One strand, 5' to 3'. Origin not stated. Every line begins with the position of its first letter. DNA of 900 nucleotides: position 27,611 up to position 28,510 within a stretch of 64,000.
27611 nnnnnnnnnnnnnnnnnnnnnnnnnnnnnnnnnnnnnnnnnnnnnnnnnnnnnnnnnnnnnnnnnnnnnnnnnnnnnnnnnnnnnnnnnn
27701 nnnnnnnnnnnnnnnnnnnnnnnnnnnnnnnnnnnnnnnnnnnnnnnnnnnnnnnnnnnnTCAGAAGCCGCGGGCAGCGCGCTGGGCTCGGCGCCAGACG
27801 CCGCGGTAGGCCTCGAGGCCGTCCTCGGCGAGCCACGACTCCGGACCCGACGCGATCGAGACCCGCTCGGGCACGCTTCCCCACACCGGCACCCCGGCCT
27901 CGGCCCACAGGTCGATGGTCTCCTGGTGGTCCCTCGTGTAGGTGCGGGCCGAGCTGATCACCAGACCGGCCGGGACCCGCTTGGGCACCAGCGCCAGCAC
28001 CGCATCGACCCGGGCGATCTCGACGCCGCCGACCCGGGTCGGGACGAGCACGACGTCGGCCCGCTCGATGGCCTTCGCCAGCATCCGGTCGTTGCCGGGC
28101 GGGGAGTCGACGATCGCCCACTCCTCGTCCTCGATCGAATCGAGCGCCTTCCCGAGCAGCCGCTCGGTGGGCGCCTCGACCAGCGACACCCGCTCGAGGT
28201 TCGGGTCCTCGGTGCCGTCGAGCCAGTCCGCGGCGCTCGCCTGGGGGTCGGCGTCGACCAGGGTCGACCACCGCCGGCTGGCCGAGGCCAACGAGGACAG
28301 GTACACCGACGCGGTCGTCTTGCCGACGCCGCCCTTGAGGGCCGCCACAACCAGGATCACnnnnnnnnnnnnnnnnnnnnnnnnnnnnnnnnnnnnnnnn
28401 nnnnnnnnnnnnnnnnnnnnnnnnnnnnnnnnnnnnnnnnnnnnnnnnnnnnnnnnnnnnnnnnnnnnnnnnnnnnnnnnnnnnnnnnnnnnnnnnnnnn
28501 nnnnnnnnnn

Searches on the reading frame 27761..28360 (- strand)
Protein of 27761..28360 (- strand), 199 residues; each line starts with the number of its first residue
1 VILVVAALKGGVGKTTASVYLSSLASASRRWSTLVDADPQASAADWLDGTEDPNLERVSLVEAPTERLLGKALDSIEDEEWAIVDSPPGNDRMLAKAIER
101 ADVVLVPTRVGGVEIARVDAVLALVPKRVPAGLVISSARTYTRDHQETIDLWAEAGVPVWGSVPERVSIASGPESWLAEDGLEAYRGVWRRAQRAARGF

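Call 3: search_protein_families(library=pfam, proteins=[window:27761-28360:-])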
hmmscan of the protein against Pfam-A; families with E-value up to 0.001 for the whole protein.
window:27761-28360:- (199 aa): 5 families
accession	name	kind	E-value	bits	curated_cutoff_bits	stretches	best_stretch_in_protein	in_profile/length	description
PF01656.29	CbiA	-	8.8e-13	48.8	25.4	1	3-173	1-119/125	CobQ/CobB/MinD/ParA nucleotide binding domain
PF13614.12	AAA_31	-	1.8e-11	44.8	27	1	2-45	3-46/177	AAA domain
PF07015.17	VirC1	-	9.9e-06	25.5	24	1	3-116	4-121/231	VirC1 protein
PF10609.15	ParA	-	0.00036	20.5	27.1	0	2-38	5-41/246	NUBPL iron-transfer P-loop NTPase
PF02374.21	ArsA_ATPase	-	0.00092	18.9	24.3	0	6-50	6-50/305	Anion-transporting ATPase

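Call 4: search_protein_families(library=ncbifam, proteins=[window:27761-28360:-])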
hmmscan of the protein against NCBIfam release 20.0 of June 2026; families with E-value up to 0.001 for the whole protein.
window:27761-28360:- (199 aa): 9 families
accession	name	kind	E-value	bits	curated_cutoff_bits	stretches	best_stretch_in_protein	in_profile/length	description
NF041546.1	ParA_partition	equivalog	2.8e-26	92.3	180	1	2-161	1-165/203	ParA family partition ATPase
TIGR03371.1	cellulose_yhjQ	equivalog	7.9e-08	32.1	157.85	0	2-40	3-41/246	cellulose biosynthesis protein BcsQ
TIGR01968.1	minD_bact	equivalog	2.5e-06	27.1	212.9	0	2-50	3-51/261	septum site-determining protein MinD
NF010423.0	PRK13849.1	equivalog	4.4e-06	26.2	313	1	2-116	3-121/231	conjugal transfer ATPase VirC1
TIGR03453.1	partition_RepA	equivalog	3.8e-05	22.7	348.45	1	2-44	106-148/387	plasmid partitioning protein RepA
NF047398.1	AAA_KGGVGR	domain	4e-05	24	90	1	3-72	5-73/190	KGGVGR-motif variant AAA ATPase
TIGR03815.1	CpaE_hom_Actino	equivalog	4.3e-05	22.8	154.45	1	4-53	115-164/340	septum site-determining protein Ssd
NF041283.1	PrgP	equivalog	4.8e-05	22.8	400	1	2-73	4-76/297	ParA superfamily DNA segregation protein PrgP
TIGR01969.1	minD_arch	subfamily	0.0006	19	201.75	0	1-38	1-38/251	cell division ATPase MinD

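Call 5: find_homologous_proteins(query=window:27761-28360:-)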
Query window:27761-28360:- (199 aa): 3119 proteins with E <= 0.001 among 5368 candidates; the best 120 are listed.
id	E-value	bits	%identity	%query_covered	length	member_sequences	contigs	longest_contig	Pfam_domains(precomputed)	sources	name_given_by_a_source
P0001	1.3e-120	418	99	100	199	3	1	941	PF01656.30,PF13614.13,PF07015.18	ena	-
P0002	3.4e-104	365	83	99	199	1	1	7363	PF01656.30,PF13614.13,PF09140.18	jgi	jgi:chromosome partitioning protein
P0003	5.1e-104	364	84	100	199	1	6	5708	PF01656.30,PF13614.13,PF07015.18,PF09140.18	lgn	-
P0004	5.3e-100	351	82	100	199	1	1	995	PF01656.30,PF13614.13,PF07015.18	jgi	jgi:chromosome partitioning protein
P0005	1.8e-99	349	80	100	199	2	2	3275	PF10609.16,PF01656.30,PF13614.13,PF09140.18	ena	-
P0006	3.6e-99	348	80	99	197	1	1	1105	PF01656.30,PF13614.13,PF07015.18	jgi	jgi:chromosome partitioning protein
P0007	6.4e-99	348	80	100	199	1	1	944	PF01656.30,PF13614.13,PF09140.18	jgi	jgi:chromosome partitioning protein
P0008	5.8e-98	344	78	100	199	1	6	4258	PF01656.30,PF13614.13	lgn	-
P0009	9.6e-98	344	81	98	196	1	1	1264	PF01656.30,PF13614.13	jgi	jgi:chromosome partitioning protein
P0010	2.3e-97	343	79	100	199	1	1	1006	PF01656.30,PF13614.13,PF07015.18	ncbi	-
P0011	1.4e-96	340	81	99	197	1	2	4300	PF01656.30,PF13614.13,PF09140.18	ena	-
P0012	8.7e-96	337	80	99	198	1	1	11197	PF01656.30,PF13614.13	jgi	jgi:chromosome partitioning protein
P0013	1.4e-95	337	79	99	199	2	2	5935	PF01656.30,PF13614.13,PF09140.18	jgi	jgi:chromosome partitioning protein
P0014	1.6e-95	337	78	98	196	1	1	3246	PF01656.30,PF13614.13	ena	-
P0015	2.3e-95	336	78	100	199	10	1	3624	PF01656.30,PF13614.13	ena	-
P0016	8.0e-95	334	76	100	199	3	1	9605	PF10609.16,PF01656.30,PF13614.13,PF07015.18,PF09140.18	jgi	jgi:chromosome partitioning protein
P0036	2.5e-87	310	75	99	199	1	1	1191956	PF01656.30,PF13614.13,PF07015.18,PF09140.18,PF02374.22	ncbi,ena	-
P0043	4.2e-86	306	75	98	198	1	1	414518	PF01656.30,PF13614.13,PF07015.18,PF09140.18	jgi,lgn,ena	-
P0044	4.7e-86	306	72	99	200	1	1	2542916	PF01656.30,PF13614.13,PF07015.18,PF09140.18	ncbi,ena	-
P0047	9.7e-86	305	74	99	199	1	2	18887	PF01656.30,PF13614.13,PF07015.18,PF09140.18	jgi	jgi:chromosome partitioning protein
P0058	4.0e-85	303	74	99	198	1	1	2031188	PF10609.16,PF01656.30,PF13614.13,PF07015.18,PF09140.18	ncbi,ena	-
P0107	8.0e-84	298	71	99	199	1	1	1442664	PF10609.16,PF01656.30,PF13614.13,PF07015.18,PF09140.18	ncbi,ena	-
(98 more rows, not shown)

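Call 7: search_solved_structures(query=window:27761-28360:-, max_evalue=0.001, show_alignments=2)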
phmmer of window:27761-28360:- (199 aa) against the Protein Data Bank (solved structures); distinct sequences matched with E-value up to 0.001: 12.
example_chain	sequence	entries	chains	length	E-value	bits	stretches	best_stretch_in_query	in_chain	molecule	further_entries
6non_A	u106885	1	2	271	5.4e-07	32.9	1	3-55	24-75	Cobyrinic acid ac-diamide synthase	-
6noo_A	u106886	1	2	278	5.8e-07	32.8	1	3-55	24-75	Maintenance of carboxysome positioning A protein, MCDA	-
8ray_B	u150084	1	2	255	8.2e-07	32.4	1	2-55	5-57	ParA family protein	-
6iub_A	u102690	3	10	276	6.8e-06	29.4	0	2-47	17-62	SpoOJ regulator (Soj)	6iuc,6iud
6nop_B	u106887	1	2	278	7.7e-06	29.2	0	3-55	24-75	Cobyrinic acid ac-diamide synthase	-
3cwq_A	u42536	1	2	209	1.1e-05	28.7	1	1-47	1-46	ParA family chromosome partitioning protein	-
1wcv_1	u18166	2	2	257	1.8e-05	28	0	5-47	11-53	SEGREGATION PROTEIN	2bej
4dzz_A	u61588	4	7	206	2.5e-05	27.5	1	8-125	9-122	Plasmid partitioning protein ParF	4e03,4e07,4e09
5u1g_D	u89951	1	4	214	2.8e-05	27.4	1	8-125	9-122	ParA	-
8jmj_A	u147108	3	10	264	7.8e-05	25.9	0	2-47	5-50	SpoOJ regulator (Soj)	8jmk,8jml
3k9g_A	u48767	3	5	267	0.00012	25.3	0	2-46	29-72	PF-32 protein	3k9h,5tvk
2bek_A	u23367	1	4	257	0.00029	24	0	5-47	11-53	SEGREGATION PROTEIN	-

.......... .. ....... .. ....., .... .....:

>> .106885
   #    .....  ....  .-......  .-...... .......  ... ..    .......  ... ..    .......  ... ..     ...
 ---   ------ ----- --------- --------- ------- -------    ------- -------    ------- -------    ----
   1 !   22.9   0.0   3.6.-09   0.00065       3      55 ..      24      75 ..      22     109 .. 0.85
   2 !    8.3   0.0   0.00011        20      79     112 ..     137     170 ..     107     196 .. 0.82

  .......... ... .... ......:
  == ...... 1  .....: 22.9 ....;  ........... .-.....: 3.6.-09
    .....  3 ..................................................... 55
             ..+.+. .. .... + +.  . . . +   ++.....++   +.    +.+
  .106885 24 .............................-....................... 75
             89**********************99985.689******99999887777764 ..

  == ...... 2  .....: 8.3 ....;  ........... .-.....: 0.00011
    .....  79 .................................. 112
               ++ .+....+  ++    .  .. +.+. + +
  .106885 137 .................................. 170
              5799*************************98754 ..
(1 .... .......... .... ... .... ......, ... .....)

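Call 8: find_related_loci(query=A1, collection=genome_contigs, flank=10000)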
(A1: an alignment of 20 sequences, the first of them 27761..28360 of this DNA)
Query A1 (199 aa) in genome_contigs; peptide patterns used: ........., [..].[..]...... (x = any residue, [..] = any of these).
600 stretches matched a pattern (row limit reached: there are more); 216 encode a relative of the query (tblastn E <= 1e-3); the best 80 are kept; 80 distinct loci.
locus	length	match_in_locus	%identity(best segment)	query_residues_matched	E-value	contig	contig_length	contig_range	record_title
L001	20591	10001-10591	65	1-197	7e-81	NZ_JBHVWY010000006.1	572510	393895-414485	Kribbella sp. NPDC058245 NPDC058245_328_F3.ctg-0006, whole genome shotgun sequence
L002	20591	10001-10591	64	1-197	1e-79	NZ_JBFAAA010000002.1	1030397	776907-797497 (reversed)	Kribbella sp. NPDC023855 NPDC023855_25_H11.ctg-0002, whole genome shotgun sequence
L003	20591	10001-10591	63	1-197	2e-78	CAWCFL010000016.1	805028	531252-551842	MAG: uncultured Acidimicrobiales bacterium isolate MFD09368.bin.2.121 genome assembly, contig: contig_980, whole genome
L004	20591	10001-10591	63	1-197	2e-78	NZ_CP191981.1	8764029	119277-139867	Kribbella sp. CA-294648 chromosome, complete genome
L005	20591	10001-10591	63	1-197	1e-78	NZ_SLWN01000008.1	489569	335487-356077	Kribbella steppae strain VKM Ac-2572 Ga0310570_108, whole genome shotgun sequence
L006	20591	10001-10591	62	1-197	5e-78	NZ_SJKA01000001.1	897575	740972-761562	Kribbella sindirgiensis strain DSM 27082 NODE_1_length_897575_cov_19.0368_ID_4304, whole genome shotgun sequence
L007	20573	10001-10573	64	1-191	2e-77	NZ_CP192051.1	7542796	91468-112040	Kribbella sp. CA-247076 chromosome, complete genome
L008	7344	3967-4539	59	1-191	7e-67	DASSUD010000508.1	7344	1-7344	MAG TPA_asm: Acidimicrobiales bacterium isolate SMAG_U558 k141_142962, whole genome shotgun sequence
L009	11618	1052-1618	52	3-195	2e-53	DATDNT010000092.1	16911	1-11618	MAG TPA_asm: Gaiellaceae bacterium isolate SMAG_U444 k141_490307, whole genome shotgun sequence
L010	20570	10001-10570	49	1-194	2e-50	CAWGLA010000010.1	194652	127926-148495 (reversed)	MAG: uncultured Thermoleophilia bacterium isolate MFD02199.bin.2.162 genome assembly, contig: contig_84741, whole genome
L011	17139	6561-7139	48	1-197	1e-49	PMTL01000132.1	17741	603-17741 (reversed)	MAG: Acidimicrobiaceae bacterium isolate palsa_511 73.20110700_P2D.47_contig_68482, whole genome shotgun sequence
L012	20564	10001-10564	51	3-194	1e-49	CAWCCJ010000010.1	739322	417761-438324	MAG: uncultured Actinomycetes bacterium isolate MFD08700.bin.2.94 genome assembly, contig: contig_3182, whole genome sho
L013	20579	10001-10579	50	1-197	3e-49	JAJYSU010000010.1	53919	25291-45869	MAG: Actinomycetes bacterium isolate DX1.bin64 NODE_807_length_53919_cov_1.907551, whole genome shotgun sequence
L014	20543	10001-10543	52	1-185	7e-49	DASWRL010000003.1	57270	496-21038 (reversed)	MAG TPA_asm: Gaiellaceae bacterium isolate SMAG_U3520 k141_599889, whole genome shotgun sequence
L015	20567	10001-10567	51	3-195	2e-44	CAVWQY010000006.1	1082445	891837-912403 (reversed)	MAG: uncultured Thermoleophilia bacterium isolate MFD04967.bin.2.111 genome assembly, contig: contig_49522, whole genome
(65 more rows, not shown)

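Call 10: find_encoding_contigs(protein=P0044, flank=8000, max_places=3)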
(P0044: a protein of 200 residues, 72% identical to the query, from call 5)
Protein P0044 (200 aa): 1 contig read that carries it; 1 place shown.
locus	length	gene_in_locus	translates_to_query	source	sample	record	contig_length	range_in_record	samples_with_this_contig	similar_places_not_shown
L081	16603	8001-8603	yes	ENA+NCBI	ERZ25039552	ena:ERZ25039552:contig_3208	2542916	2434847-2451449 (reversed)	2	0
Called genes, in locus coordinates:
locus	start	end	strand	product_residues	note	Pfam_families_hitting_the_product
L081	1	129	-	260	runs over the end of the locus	PF06314:ADC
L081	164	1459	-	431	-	PF04909:Amidohydro_2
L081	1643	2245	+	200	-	PF00440:TetR_N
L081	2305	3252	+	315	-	PF21088:MS_channel_1st (weak), PF00924:MS_channel_2nd, PF21082:MS_channel_3rd (weak)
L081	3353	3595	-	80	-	-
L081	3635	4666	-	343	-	PF00296:Bac_luciferase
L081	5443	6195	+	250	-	PF00106:adh_short, PF13561:adh_short_C2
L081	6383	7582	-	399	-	PF01515:PTA_PTB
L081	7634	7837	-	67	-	-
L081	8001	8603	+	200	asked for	PF01656:CbiA, PF07015:VirC1 (weak), PF09140:MipZ (faint), PF13614:AAA_31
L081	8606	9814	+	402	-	PF00067:p450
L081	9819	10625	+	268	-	PF13561:adh_short_C2, PF00106:adh_short, PF08659:KR (faint)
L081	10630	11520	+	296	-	PF10340:Say1_Mug180, PF20434:BD-FAE, PF07859:Abhydrolase_3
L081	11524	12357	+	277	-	PF13622:4HBT_3, PF03061:4HBT (faint), PF20789:4HBT_3C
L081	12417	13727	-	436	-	PF13360:PQQ_2 (weak)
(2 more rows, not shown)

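Call 11: find_encoding_contigs(protein=P0036, flank=8000, max_places=3)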
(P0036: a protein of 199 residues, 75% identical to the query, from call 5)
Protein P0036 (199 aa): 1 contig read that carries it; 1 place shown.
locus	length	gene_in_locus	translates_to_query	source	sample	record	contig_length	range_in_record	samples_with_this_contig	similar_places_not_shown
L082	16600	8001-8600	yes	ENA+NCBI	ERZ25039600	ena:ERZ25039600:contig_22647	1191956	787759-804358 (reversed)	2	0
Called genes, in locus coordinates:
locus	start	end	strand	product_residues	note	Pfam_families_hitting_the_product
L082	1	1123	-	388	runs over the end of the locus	PF18884:TSP3_bac (weak)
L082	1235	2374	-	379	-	PF00487:FA_desaturase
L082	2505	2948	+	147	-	PF26606:SCO4848 (faint)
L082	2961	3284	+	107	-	-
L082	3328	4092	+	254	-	PF00296:Bac_luciferase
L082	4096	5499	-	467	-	PF00282:Pyridoxal_deC, PF00266:Aminotran_5 (weak), PF01212:Beta_elim_lyase (weak)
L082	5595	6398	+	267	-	PF27531:MT3502_N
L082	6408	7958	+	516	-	PF00817:IMS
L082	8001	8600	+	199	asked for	PF01656:CbiA, PF02374:ArsA_ATPase (faint), PF07015:VirC1, PF09140:MipZ (faint), PF13614:AAA_31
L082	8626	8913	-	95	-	-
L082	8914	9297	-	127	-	PF00903:Glyoxalase (weak)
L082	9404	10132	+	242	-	-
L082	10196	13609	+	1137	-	PF02811:PHP, PF07733:DNA_pol3_alpha, PF17657:DNA_pol3_finger, PF14579:HHH_6, PF12836:HHH_3 (weak), PF01336:tRNA_anti-codon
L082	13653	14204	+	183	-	PF07681:DoxX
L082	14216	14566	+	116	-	-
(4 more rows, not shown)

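Call 12: find_encoding_contigs(protein=P0012, flank=8000, max_places=3)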
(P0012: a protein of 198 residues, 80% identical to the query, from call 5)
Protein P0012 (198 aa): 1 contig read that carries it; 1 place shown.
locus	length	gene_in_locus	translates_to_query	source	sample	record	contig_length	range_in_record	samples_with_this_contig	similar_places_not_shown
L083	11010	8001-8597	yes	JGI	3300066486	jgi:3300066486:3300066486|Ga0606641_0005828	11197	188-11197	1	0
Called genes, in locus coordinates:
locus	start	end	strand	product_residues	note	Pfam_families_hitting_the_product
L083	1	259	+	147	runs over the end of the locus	?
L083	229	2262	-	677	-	PF01757:Acyl_transf_3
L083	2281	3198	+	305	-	PF01040:UbiA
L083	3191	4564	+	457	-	PF01565:FAD_binding_4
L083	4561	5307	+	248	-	PF00106:adh_short, PF08659:KR (weak), PF13561:adh_short_C2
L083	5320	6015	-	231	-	PF13472:Lipase_GDSL_2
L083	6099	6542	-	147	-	-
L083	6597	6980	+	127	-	-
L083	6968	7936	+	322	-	PF00144:Beta-lactamase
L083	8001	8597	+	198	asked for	PF01656:CbiA, PF13614:AAA_31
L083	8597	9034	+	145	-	-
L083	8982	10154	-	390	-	PF13439:Glyco_transf_4, PF13579:Glyco_trans_4_4, PF20706:GT4-conflict (weak), PF00534:Glycos_transf_1, PF13692:Glyco_trans_1_4, PF13524:Glyco_trans_1_2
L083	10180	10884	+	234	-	PF13578:Methyltransf_24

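Call 13: find_encoding_contigs(protein=P0002, flank=8000, max_places=2)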
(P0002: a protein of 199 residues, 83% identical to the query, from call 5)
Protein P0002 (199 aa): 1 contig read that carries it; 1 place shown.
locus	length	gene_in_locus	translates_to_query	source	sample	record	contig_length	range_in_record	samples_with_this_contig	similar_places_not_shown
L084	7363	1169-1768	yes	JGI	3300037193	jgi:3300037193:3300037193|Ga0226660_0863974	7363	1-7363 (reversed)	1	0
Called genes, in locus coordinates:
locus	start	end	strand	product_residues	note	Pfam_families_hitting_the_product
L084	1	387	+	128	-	?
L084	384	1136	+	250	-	PF00106:adh_short, PF13561:adh_short_C2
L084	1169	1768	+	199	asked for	PF01656:CbiA, PF09140:MipZ (faint), PF13614:AAA_31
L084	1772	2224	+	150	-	-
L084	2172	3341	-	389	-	PF13439:Glyco_transf_4, PF13579:Glyco_trans_4_4, PF20706:GT4-conflict (weak), PF00534:Glycos_transf_1, PF13692:Glyco_trans_1_4, PF13524:Glyco_trans_1_2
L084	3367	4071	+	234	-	PF13578:Methyltransf_24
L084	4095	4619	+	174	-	PF10604:Polyketide_cyc2 (faint)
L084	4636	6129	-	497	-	PF00890:FAD_binding_2, PF01266:DAO, PF01494:FAD_binding_3, PF01946:Thi4, PF07992:Pyr_redox_2 (weak), PF12831:FAD_oxidored (weak), PF13450:NAD_binding_8, PF01593:Amino_oxidase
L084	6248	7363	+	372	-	?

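Call 14: find_encoding_contigs(protein=P0016, flank=8000, max_places=2)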
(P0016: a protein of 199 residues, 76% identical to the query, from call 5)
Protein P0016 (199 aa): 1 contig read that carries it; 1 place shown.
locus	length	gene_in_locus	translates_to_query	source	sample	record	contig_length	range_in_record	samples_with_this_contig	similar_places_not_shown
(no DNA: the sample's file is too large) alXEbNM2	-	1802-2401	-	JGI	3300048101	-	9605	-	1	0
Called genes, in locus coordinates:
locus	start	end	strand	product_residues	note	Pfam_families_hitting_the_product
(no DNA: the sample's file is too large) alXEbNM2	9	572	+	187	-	PF04030:ALO (weak)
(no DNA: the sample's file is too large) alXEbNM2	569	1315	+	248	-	PF00106:adh_short, PF08659:KR (weak), PF13561:adh_short_C2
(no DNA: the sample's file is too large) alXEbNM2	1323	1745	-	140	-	PF01243:PNPOx_N (weak)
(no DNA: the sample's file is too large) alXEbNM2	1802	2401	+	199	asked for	PF01656:CbiA, PF07015:VirC1 (weak), PF09140:MipZ (faint), PF10609:ParA (faint), PF13614:AAA_31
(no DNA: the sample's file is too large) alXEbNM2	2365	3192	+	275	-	-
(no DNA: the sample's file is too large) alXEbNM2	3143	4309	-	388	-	PF13439:Glyco_transf_4, PF13579:Glyco_trans_4_4, PF20706:GT4-conflict (weak), PF00534:Glycos_transf_1, PF13692:Glyco_trans_1_4, PF13524:Glyco_trans_1_2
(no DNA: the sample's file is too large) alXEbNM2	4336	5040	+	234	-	PF13578:Methyltransf_24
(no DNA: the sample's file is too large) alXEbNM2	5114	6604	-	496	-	PF00070:Pyr_redox (faint), PF00890:FAD_binding_2 (weak), PF01266:DAO (weak), PF01494:FAD_binding_3 (weak), PF01946:Thi4 (weak), PF12831:FAD_oxidored (weak), PF13450:NAD_binding_8, PF01593:Amino_oxidase, +2 more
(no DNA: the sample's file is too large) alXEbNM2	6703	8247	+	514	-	PF13231:PMT_2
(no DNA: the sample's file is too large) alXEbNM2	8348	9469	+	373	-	PF04188:Mannosyl_trans2 (weak), PF09594:GT87 (weak)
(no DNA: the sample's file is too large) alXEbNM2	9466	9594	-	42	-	-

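Call 15: find_encoding_contigs(protein=P0043, flank=8000, max_places=2)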
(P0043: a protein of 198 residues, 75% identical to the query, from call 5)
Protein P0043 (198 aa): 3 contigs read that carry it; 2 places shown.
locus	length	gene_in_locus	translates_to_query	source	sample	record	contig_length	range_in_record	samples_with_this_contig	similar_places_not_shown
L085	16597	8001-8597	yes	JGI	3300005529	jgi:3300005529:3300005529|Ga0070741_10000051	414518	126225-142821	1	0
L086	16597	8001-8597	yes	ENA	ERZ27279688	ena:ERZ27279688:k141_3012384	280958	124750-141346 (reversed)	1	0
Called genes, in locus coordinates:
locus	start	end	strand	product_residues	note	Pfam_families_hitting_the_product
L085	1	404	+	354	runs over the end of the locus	PF04389:Peptidase_M28 (weak), PF01546:Peptidase_M20, PF07687:M20_dimer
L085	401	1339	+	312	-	PF09995:MPAB_Lcp_cat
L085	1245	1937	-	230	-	PF00440:TetR_N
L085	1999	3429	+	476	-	PF00070:Pyr_redox (faint), PF00890:FAD_binding_2 (faint), PF01134:GIDA (faint), PF01266:DAO (weak), PF01494:FAD_binding_3 (faint), PF04820:Trp_halogenase (faint), PF12831:FAD_oxidored (weak), PF07992:Pyr_redox_2 (weak)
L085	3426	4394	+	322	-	PF00561:Abhydrolase_1, PF12146:Hydrolase_4, PF12697:Abhydrolase_6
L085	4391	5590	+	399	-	PF00296:Bac_luciferase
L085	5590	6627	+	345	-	PF08240:ADH_N, PF00107:ADH_zinc_N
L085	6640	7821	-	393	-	PF01844:HNH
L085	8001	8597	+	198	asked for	PF01656:CbiA, PF07015:VirC1 (weak), PF09140:MipZ (faint), PF13614:AAA_31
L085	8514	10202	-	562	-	PF13476:AAA_23 (faint), PF00005:ABC_tran, PF02463:SMC_N (faint), PF13304:AAA_21 (faint), PF13555:AAA_29 (faint), PF00005:ABC_tran, PF12399:BCA_ABC_TP_C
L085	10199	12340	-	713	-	PF02653:BPD_transp_2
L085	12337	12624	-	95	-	-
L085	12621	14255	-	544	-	-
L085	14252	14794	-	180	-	-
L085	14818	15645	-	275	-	-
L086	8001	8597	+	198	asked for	PF01656:CbiA, PF07015:VirC1 (weak), PF09140:MipZ (faint), PF13614:AAA_31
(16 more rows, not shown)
